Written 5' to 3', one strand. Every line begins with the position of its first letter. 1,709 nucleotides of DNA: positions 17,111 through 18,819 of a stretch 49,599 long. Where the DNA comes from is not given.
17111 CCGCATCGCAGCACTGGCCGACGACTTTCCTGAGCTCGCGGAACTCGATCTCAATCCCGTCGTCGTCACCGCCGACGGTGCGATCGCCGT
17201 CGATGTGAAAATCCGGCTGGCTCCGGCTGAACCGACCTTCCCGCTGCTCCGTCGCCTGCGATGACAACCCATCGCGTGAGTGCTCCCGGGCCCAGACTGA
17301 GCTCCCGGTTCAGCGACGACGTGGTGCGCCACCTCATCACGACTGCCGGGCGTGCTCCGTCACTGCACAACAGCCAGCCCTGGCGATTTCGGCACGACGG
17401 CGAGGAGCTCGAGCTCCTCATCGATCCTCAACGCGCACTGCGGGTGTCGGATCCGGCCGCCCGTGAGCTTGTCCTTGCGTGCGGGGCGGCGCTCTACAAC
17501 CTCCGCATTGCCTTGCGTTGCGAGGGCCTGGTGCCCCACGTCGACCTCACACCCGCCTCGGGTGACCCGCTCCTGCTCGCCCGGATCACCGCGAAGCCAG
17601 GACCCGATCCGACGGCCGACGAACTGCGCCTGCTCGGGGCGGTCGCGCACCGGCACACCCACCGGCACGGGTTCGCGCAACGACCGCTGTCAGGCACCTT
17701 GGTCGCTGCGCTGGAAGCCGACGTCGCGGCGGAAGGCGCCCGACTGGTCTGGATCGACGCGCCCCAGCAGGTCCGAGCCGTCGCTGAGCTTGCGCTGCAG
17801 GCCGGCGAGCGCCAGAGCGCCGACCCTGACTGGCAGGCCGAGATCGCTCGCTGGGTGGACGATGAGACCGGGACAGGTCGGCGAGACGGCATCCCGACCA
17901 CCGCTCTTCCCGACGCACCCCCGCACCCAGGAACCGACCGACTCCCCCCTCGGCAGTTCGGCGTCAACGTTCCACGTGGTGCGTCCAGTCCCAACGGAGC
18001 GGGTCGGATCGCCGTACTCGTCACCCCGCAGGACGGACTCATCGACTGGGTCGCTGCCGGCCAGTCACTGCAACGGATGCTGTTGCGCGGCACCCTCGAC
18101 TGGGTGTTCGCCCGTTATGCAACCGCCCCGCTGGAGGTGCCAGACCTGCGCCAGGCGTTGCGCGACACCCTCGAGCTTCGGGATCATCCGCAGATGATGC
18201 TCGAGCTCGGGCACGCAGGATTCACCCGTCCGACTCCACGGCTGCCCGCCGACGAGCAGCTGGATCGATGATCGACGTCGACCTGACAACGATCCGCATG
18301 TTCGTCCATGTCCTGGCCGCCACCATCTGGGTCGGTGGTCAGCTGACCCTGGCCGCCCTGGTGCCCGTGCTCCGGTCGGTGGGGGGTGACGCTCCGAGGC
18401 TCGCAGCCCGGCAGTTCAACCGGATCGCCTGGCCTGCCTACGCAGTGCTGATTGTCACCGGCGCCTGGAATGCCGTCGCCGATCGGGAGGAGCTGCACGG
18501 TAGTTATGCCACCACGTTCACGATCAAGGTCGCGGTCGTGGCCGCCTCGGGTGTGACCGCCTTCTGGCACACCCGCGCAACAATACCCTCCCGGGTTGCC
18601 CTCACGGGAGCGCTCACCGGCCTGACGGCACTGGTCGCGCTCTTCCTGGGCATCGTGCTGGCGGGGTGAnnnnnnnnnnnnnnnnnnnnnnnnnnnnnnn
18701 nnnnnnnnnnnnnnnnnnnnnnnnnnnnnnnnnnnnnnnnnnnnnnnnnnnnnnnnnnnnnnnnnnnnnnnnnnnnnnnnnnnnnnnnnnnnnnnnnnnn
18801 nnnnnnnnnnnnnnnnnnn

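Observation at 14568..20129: Four-gene, fully overlapped operon linking a Pat-type acetyltransferase to two orphan dormancy families and a CopD-like mini membrane protein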

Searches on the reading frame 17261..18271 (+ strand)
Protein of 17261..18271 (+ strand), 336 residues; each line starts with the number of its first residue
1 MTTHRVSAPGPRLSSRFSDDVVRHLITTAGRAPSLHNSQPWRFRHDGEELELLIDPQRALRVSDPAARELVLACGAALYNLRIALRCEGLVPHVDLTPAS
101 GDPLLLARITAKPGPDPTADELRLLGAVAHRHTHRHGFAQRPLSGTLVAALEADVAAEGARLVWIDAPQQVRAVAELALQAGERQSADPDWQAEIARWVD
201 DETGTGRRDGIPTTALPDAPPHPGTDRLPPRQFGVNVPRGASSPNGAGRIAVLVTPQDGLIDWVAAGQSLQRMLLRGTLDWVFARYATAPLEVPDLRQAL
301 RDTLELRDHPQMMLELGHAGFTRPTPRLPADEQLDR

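Call 4: search_protein_families(library=pfam, proteins=[window:17261-18271:+], max_evalue=0.01)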
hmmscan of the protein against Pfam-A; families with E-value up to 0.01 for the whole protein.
window:17261-18271:+ (336 aa): 1 family
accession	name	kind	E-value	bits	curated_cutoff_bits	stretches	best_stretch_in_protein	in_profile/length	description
PF00881.29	Nitroreductase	-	9e-05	23.2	23.5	0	18-43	16-41/167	Nitroreductase family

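Call 5: search_protein_families(library=ncbifam, proteins=[window:17261-18271:+], max_evalue=0.01)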
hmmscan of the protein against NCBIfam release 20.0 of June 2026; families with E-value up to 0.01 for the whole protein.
window:17261-18271:+ (336 aa): 5 families
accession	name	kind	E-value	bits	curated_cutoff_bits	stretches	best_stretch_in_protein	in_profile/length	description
NF047509.1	Rv3131_FMN_oxido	subfamily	1.7e-77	261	199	1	25-332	2-317/319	Acg family FMN-binding oxidoreductase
NF005901.0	PRK07877.1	equivalog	6e-26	90.9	476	1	14-180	369-532/722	Rv1355c family protein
NF011424.0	PRK14851.1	subfamily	1e-17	63.4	1170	1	16-214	322-520/679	hypothetical protein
NF011425.0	PRK14852.1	equivalog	1.1e-10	40.1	1337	1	23-179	617-772/989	hypothetical protein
TIGR02476.1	BluB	equivalog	0.005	16.2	150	0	18-43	28-53/205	5,6-dimethylbenzimidazole synthase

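Call 34: search_solved_structures(query=window:17261-18271:+, max_evalue=0.01)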
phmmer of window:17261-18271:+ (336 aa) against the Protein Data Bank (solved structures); distinct sequences matched with E-value up to 0.01: 1.
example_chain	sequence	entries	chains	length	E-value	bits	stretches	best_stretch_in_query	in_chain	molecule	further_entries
2ymv_A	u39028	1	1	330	4.3e-23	85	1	22-334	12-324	ACG NITROREDUCTASE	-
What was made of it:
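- On Acg family FMN-binding oxidoreductase: It also matches 2ymv at E = 4e-23 (call 34).
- Checked: Gene 2 matches the NCBIfam Acg family model at 261 bits against a cut-off of 199, and also MsAcg, 2ymv (calls 5, 34).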

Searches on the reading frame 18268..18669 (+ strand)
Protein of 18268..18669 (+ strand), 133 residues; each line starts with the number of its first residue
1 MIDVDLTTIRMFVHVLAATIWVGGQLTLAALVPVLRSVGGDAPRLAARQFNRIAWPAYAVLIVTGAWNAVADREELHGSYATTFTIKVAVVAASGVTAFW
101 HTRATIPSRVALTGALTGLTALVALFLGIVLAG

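Call 4: search_protein_families(library=pfam, proteins=[window:18268-18669:+], max_evalue=0.01)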
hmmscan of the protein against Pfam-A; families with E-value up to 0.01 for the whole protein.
window:18268-18669:+ (133 aa): 1 family
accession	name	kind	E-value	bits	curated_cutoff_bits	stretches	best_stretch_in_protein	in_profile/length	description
PF05425.18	CopD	-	1.9e-06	28.6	32.1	1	46-131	3-99/105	Copper resistance protein D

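Call 5: search_protein_families(library=ncbifam, proteins=[window:18268-18669:+], max_evalue=0.01)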
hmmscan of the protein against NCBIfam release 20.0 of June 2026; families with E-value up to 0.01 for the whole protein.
window:18268-18669:+ (133 aa): 1 family
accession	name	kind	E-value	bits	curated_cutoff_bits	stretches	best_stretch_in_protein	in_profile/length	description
NF033808.0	copper_CopD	equivalog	2.9e-06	27.1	195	1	9-99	149-247/295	copper homeostasis membrane protein CopD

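Call 25: find_homologous_proteins(query=window:18268-18669:+, max_evalue=0.001)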
Query window:18268-18669:+ (133 aa): 4220 proteins with E <= 0.001 among 4714 candidates; the best 120 are listed.
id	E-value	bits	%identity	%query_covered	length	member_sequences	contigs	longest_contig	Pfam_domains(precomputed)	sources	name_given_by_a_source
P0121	5.2e-75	267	99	100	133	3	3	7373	PF05425.19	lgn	-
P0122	2.5e-67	242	89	99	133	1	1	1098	PF05425.19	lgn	-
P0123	3.3e-59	216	78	100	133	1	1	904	PF05425.19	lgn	-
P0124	1.2e-56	208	74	100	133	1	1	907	PF05425.19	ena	-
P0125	2.0e-56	207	75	84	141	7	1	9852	PF05425.19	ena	-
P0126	3.1e-56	207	76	99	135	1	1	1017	PF05425.19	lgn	-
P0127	6.0e-56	206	75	100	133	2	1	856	-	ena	-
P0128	3.6e-55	203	73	100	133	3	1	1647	-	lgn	-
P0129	8.5e-53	196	71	100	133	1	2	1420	-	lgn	-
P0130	1.0e-52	195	73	100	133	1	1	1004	PF05425.19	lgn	-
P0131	3.6e-52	194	70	100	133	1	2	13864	PF05425.19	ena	-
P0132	4.8e-52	193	72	100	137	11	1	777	-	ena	-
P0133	1.1e-50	189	69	99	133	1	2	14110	-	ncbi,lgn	-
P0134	1.4e-48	182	66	100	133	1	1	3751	PF05425.19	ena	-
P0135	2.0e-47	178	66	100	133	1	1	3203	PF05425.19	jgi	jgi:putative copper export protein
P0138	6.7e-46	173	61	98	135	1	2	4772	PF05425.19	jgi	jgi:putative copper export protein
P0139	1.1e-45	173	65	100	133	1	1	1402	PF05425.19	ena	-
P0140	1.3e-45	172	65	100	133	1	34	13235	PF05425.19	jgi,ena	jgi:putative copper export protein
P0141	1.7e-45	172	65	100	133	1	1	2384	PF05425.19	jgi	-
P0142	1.7e-45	172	64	100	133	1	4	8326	PF05425.19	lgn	-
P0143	1.7e-45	172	65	100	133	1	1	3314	PF05425.19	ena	-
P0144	2.4e-45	172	63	100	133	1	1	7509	PF05425.19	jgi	jgi:putative copper export protein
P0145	2.5e-45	171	65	100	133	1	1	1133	PF05425.19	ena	-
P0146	2.6e-45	171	60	98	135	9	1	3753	PF05425.19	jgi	jgi:putative copper export protein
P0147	3.0e-45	171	63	100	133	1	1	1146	PF05425.19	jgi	jgi:putative copper export protein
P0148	4.3e-45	171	64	100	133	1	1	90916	PF05425.19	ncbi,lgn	-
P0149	4.4e-45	171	63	100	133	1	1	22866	PF05425.19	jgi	jgi:putative copper export protein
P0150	5.6e-45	170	65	100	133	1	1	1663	PF05425.19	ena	-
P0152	5.6e-45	170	65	100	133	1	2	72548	PF05425.19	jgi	jgi:putative copper export protein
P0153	5.6e-45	170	65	100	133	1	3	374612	PF05425.19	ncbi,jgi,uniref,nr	ncbi:MAG TPA: hypothetical protein VGN18_06255 [Jatrophihabitans sp.]|jgi:putative copper export pro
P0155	5.8e-45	170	62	100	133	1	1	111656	PF05425.19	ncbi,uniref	ncbi:hypothetical protein [Catenulispora subtropica]|uniref:Copper resistance protein D domain-conta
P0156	6.5e-45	170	64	100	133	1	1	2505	PF05425.19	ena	-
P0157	7.0e-45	170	64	100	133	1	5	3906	PF05425.19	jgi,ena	-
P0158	7.3e-45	170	64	100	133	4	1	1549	PF05425.19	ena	-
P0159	7.5e-45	170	68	79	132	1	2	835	PF05425.19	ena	-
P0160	7.8e-45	170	64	100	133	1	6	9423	PF05425.19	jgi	jgi:putative copper export protein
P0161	8.3e-45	170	64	100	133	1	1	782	PF05425.19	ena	-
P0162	8.4e-45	170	62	100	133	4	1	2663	PF05425.19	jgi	-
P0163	9.0e-45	170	64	100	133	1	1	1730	PF05425.19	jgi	-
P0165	9.5e-45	170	62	100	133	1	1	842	PF05425.19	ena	-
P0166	9.6e-45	170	62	78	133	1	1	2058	PF05425.19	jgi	jgi:putative copper export protein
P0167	9.8e-45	170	64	100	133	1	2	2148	PF05425.19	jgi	jgi:putative copper export protein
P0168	1.0e-44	170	62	100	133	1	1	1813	PF05425.19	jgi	jgi:putative copper export protein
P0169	1.0e-44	169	63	100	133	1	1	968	PF05425.19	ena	-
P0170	1.0e-44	169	64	100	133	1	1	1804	PF05425.19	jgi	jgi:putative copper export protein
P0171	1.1e-44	169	64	100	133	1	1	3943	PF05425.19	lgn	-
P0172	1.2e-44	169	64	100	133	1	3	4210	PF05425.19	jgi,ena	-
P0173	1.2e-44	169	64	100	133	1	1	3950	PF05425.19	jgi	jgi:putative copper export protein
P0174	1.2e-44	169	65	100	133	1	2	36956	PF05425.19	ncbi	-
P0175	1.2e-44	169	67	79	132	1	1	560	PF05425.19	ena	-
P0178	1.4e-44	169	64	100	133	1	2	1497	PF05425.19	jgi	jgi:putative copper export protein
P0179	1.4e-44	169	62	100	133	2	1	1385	PF05425.19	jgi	-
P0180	1.5e-44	169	64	100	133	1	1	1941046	PF05425.19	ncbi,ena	-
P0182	1.6e-44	169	65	100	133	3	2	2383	PF05425.19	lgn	-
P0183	1.7e-44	169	62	100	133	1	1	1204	PF05425.19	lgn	-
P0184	1.7e-44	169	65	100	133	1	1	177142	PF05425.19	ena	-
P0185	1.7e-44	169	62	100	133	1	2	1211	PF05425.19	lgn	-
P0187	1.8e-44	169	66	100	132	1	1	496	PF05425.19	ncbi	-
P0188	1.8e-44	169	63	100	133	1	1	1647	PF05425.19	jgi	jgi:putative copper export protein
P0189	1.9e-44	169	64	100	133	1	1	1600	PF05425.19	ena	-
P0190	1.9e-44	169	65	100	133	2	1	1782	PF05425.19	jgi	-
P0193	2.0e-44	169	63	100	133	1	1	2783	PF05425.19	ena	-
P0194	2.0e-44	169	65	100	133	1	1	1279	PF05425.19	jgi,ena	jgi:putative copper export protein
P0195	2.0e-44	169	65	100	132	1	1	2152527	PF05425.19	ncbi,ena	-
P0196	2.1e-44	168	63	100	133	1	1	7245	PF05425.19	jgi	jgi:putative copper export protein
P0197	2.1e-44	168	65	100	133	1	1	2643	PF05425.19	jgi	jgi:putative copper export protein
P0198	2.1e-44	168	63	100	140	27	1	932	PF05425.19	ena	-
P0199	2.1e-44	168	65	100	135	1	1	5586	PF05425.19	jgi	jgi:putative copper export protein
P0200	2.1e-44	168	63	100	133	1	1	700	PF05425.19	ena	-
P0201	2.3e-44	168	62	100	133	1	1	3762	PF05425.19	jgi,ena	-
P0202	2.3e-44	168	63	100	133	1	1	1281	PF05425.19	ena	-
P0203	2.4e-44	168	62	100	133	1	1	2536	PF05425.19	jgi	jgi:putative copper export protein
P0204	2.5e-44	168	63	100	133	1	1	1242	PF05425.19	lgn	-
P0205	2.5e-44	168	65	100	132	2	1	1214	PF05425.19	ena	-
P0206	2.7e-44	168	63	100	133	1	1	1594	PF05425.19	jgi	jgi:putative copper export protein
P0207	2.8e-44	168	63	100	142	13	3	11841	PF05425.19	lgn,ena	-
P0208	3.0e-44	168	62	100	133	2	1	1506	PF05425.19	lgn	-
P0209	3.0e-44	168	64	100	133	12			PF05425.19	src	-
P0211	3.1e-44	168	64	100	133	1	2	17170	PF05425.19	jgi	jgi:putative copper export protein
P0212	3.2e-44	168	63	100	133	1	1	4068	PF05425.19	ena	-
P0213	3.2e-44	168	64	100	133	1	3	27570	PF05425.19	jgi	jgi:putative copper export protein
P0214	3.2e-44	168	64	100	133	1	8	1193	PF05425.19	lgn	-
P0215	3.2e-44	168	63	100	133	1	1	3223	PF05425.19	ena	-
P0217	3.3e-44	168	63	100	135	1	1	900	PF05425.19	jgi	-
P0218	3.4e-44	168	65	100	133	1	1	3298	PF05425.19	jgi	-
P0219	3.4e-44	168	64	100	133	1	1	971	PF05425.19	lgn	-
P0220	3.4e-44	168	63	100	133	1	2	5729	PF05425.19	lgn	-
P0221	3.4e-44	168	65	100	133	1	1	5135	PF05425.19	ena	-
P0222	3.5e-44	168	59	98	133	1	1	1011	PF05425.19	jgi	jgi:putative copper export protein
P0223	3.5e-44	168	63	100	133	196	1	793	PF05425.19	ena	-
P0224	3.6e-44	168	64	100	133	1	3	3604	PF05425.19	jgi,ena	jgi:putative copper export protein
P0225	3.6e-44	168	65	85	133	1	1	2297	PF05425.19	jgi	jgi:putative copper export protein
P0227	3.6e-44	168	63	100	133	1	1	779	PF05425.19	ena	-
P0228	3.7e-44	168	64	100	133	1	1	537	PF05425.19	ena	-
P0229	3.7e-44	168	65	100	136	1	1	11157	PF05425.19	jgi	-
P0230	3.8e-44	168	63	100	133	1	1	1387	PF05425.19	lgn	-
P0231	4.0e-44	168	62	100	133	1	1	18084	PF05425.19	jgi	jgi:putative copper export protein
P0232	4.0e-44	168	63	100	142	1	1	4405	PF05425.19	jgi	-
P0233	4.0e-44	168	63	100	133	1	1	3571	PF05425.19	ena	-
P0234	4.1e-44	168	64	100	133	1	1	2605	PF05425.19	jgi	jgi:putative copper export protein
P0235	4.2e-44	167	62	100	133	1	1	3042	PF05425.19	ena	-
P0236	4.2e-44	167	62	100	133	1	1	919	PF05425.19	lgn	-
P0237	4.3e-44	167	62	100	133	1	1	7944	PF05425.19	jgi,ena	-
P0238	4.3e-44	167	63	100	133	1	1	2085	PF05425.19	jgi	-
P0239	4.4e-44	167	63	100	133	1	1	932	PF05425.19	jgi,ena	-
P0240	4.6e-44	167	63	100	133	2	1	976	PF05425.19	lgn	-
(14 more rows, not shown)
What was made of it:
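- On CopD (PF05425 / NF033808): Many homologues carry a precomputed PF05425 hit (call 25).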

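Call 26: find_encoding_contigs(protein=P0125, flank=8000, max_places=2)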
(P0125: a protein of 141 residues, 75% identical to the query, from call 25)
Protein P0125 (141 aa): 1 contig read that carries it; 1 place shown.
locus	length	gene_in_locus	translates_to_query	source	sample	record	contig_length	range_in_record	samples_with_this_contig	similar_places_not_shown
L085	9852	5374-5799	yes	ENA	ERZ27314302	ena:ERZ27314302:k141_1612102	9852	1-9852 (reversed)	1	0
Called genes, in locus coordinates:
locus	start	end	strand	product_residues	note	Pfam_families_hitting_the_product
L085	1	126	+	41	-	?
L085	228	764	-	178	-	PF13686:DrsE_2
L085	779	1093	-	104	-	PF04358:DsrC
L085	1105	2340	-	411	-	PF07992:Pyr_redox_2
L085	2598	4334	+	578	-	PF00266:Aminotran_5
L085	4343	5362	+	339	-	PF00881:Nitroreductase (faint)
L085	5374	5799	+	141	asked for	PF05425:CopD (weak)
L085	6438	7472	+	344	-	PF01636:APH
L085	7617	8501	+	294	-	PF00378:ECH_1, PF16113:ECH_2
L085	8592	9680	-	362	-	PF01370:Epimerase, PF22917:PRISE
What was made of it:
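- In L085 the DsrE2-DsrC-SQR cluster lies next to a cysteine-desulfurase-like gene followed by Acg and the membrane-protein gene (call 26).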

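Call 27: find_encoding_contigs(protein=P0133, flank=8000, max_places=2)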
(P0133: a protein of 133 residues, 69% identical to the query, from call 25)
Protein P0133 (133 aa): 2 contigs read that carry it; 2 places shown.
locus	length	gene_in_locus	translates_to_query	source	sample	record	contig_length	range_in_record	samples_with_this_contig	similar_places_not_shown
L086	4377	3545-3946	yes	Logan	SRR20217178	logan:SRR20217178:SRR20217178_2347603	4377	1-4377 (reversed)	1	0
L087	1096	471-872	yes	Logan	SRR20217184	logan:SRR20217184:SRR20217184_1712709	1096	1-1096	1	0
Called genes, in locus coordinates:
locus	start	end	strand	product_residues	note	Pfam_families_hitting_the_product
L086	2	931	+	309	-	?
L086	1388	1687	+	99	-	PF01522:Polysacc_deac_1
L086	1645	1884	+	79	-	-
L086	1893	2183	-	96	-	-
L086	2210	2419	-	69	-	PF08940:DUF1918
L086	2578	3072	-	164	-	-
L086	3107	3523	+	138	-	-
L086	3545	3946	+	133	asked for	-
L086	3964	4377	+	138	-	?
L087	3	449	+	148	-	?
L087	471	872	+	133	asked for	-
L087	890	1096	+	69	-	?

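Call 28: find_encoding_contigs(protein=P0155, flank=8000, max_places=2)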
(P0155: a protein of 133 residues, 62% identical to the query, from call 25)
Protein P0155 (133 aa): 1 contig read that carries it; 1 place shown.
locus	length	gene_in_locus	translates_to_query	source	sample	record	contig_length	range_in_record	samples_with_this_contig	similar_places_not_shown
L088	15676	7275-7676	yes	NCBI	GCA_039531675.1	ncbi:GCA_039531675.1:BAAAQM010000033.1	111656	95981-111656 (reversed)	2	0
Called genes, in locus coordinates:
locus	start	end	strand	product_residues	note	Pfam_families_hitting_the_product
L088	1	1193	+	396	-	?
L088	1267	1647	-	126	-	-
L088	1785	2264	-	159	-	PF00583:Acetyltransf_1, PF13508:Acetyltransf_7, PF08445:FR47 (weak)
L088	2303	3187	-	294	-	PF02146:SIR2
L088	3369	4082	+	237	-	PF00072:Response_reg, PF00486:Trans_reg_C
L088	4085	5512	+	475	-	PF00512:HisKA, PF02518:HATPase_c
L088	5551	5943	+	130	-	-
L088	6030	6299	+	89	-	-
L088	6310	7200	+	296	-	PF10503:Esterase_PHB, PF00326:Peptidase_S9 (faint)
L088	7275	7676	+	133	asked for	PF05425:CopD (weak)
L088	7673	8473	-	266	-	-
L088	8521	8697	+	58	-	-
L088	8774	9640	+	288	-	PF01609:DDE_Tnp_1 (weak), PF13359:DDE_Tnp_4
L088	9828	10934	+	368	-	PF25145:NfeD1b_N (weak), PF01972:SDH_protease (weak)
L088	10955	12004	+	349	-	-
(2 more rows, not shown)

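Call 30: find_related_loci(query=A2, collection=metagenome_contigs, flank=8000)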
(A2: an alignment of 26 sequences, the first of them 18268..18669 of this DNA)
Query A2 (133 aa) in metagenome_contigs; peptide patterns used: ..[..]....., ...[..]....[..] (x = any residue, [..] = any of these).
600 stretches matched a pattern (row limit reached: there are more); 561 encode a relative of the query (tblastn E <= 1e-3); the best 80 are kept; 80 distinct loci.
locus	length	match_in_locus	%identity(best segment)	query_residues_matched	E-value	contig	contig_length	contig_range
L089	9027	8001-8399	65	1-133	2e-51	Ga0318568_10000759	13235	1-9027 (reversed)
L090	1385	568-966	62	1-133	5e-52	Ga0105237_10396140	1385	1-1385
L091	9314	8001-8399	63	1-133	7e-50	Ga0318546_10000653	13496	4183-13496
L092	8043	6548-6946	63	1-133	5e-50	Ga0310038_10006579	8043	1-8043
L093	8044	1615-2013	63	1-133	7e-50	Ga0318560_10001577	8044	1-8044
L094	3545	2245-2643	63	1-133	7e-50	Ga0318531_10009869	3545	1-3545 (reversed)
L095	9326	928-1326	64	1-133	6e-50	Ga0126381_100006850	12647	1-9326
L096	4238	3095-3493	62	1-133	1e-49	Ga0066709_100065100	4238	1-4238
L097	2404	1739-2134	64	1-132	2e-49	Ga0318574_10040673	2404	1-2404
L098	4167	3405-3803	62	1-133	3e-49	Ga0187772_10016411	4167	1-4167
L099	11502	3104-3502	62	1-133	6e-49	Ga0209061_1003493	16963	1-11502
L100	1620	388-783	64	1-132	5e-50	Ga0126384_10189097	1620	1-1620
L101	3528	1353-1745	63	1-131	3e-48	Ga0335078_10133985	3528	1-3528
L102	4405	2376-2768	63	1-131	1e-48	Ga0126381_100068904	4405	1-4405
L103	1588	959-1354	61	1-132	5e-49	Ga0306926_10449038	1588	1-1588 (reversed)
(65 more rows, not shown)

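Call 65: predict_structure(alignment_id=A2)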
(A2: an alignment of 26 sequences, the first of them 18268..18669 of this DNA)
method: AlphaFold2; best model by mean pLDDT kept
length: 133 residues; sequences in the alignment: 26
mean_pLDDT: 89.1   pTM: 0.78
mean pLDDT of the five models: 89.1, 88.5, 85.9, 84.4, 82.3
residues with pLDDT >= 90: 68; 70-90: 63; 50-70: 2; < 50: 0
segments of 3 or more residues with pLDDT < 50: none
pLDDT, mean of each block of 10 residues (from residue 1): 79 93 90 92 89 92 92 86 93 92 86 88 90 81
secondary structure, 60 per line:
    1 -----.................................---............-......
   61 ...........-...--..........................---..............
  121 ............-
elements in order: H6-38 H42-53 H55-71 H78-103 H107-132

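Call 67: search_protein_families(library=pfam, proteins=[window:18268-18669:+], max_evalue=1)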
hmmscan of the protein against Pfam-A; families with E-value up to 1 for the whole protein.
window:18268-18669:+ (133 aa): 1 family
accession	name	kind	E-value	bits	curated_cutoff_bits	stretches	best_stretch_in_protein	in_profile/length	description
PF05425.18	CopD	-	1.9e-06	28.6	32.1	1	46-131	3-99/105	Copper resistance protein D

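Call 72: fold_search(model_id=the predicted structure, library=pdb)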
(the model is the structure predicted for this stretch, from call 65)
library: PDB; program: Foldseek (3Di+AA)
matches with E <= 10: 137; with E <= 0.001: 0
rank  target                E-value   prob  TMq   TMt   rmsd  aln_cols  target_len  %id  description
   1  7oy2_B                1.0e+00  0.69  0.51  0.23   5.8       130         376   16  High resolution structure of cytochrome bd-II oxidase from E. coli (released 2021-12-15)
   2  9grx_6                1.1e+00  0.51  0.44  0.47   7.8       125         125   10  NDH-PSI-LHCI supercomplex from S. oleracea (released 2025-02-12)
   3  7myz_C                1.2e+00  0.15  0.29  0.18  14.2       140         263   11  Structure of the full length 5-TM receptor CD47 bound to Fab B6H12 (released 2021-09-08)
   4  1k40                  1.3e+00  0.77  0.50  0.52   4.4       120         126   11  crystal structure of the FAT domain of focal adhesion kinase (released 2002-02-06)
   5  1nze                  1.5e+00  0.57  0.45  0.51   4.9       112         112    9  Crystal structure of PsbQ polypeptide of photosystem II from higher plants (released 2003-08-26)
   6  1k05_B                1.6e+00  0.77  0.55  0.52   5.5       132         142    9  Crystal structure of the Focal Adhesion Targeting Domain of Focal Adhesion Kinase (released 2002-01-30)
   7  9tau                  1.8e+00  0.38  0.46  0.49   6.2       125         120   10  De novo photoenzyme variant ABLE-E116C-TXT V111H-L53A (photoABLE2 precursor) in complex with substrate (released 2026-03-25)
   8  1ktm_MODEL_1_A        1.9e+00  0.47  0.50  0.48   5.5       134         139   10  SOLUTION STRUCTURE OF FAT DOMAIN OF FOCAL ADHESION KINASE (released 2003-01-16)
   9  9qef_J                2.1e+00  0.69  0.63  0.48   5.3       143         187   12  Respiratory supercomplex from Mycobacterium smegmatis with decylubiquinone (released 2026-01-21)
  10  9tas                  2.1e+00  0.41  0.50  0.52   6.0       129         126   11  De novo photoenzyme photoABLE1 in complex with substrate (released 2026-03-25)
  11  7f02_C                2.1e+00  0.38  0.45  0.31   5.8       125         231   18  Cytochrome c-type biogenesis protein CcmABCD from E. coli (released 2022-11-09)
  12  5uni_B                2.1e+00  0.18  0.34  0.22   7.6       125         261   17  Critical role of water molecules for proton translocation of the membrane-bound transhydrogenase (released 2017-05-10)
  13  4o93_D                2.2e+00  0.16  0.33  0.22   7.6       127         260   16  Crystal structure of Thermus thermophilis transhydrogeanse domain II dimer (released 2014-12-31)
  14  5xnl_Q                2.4e+00  0.28  0.42  0.43   5.3       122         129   11  Structure of stacked C2S2M2-type PSII-LHCII supercomplex from Pisum sativum (released 2017-09-20)
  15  7tai_A                2.4e+00  0.18  0.38  0.17   7.7       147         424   12  Structure of STEAP2 in complex with ligands (released 2023-01-25)
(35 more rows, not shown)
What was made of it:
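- Tried and rejected: Fold search of the membrane-protein model against the PDB gave nothing better than E = 1 (call 72).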
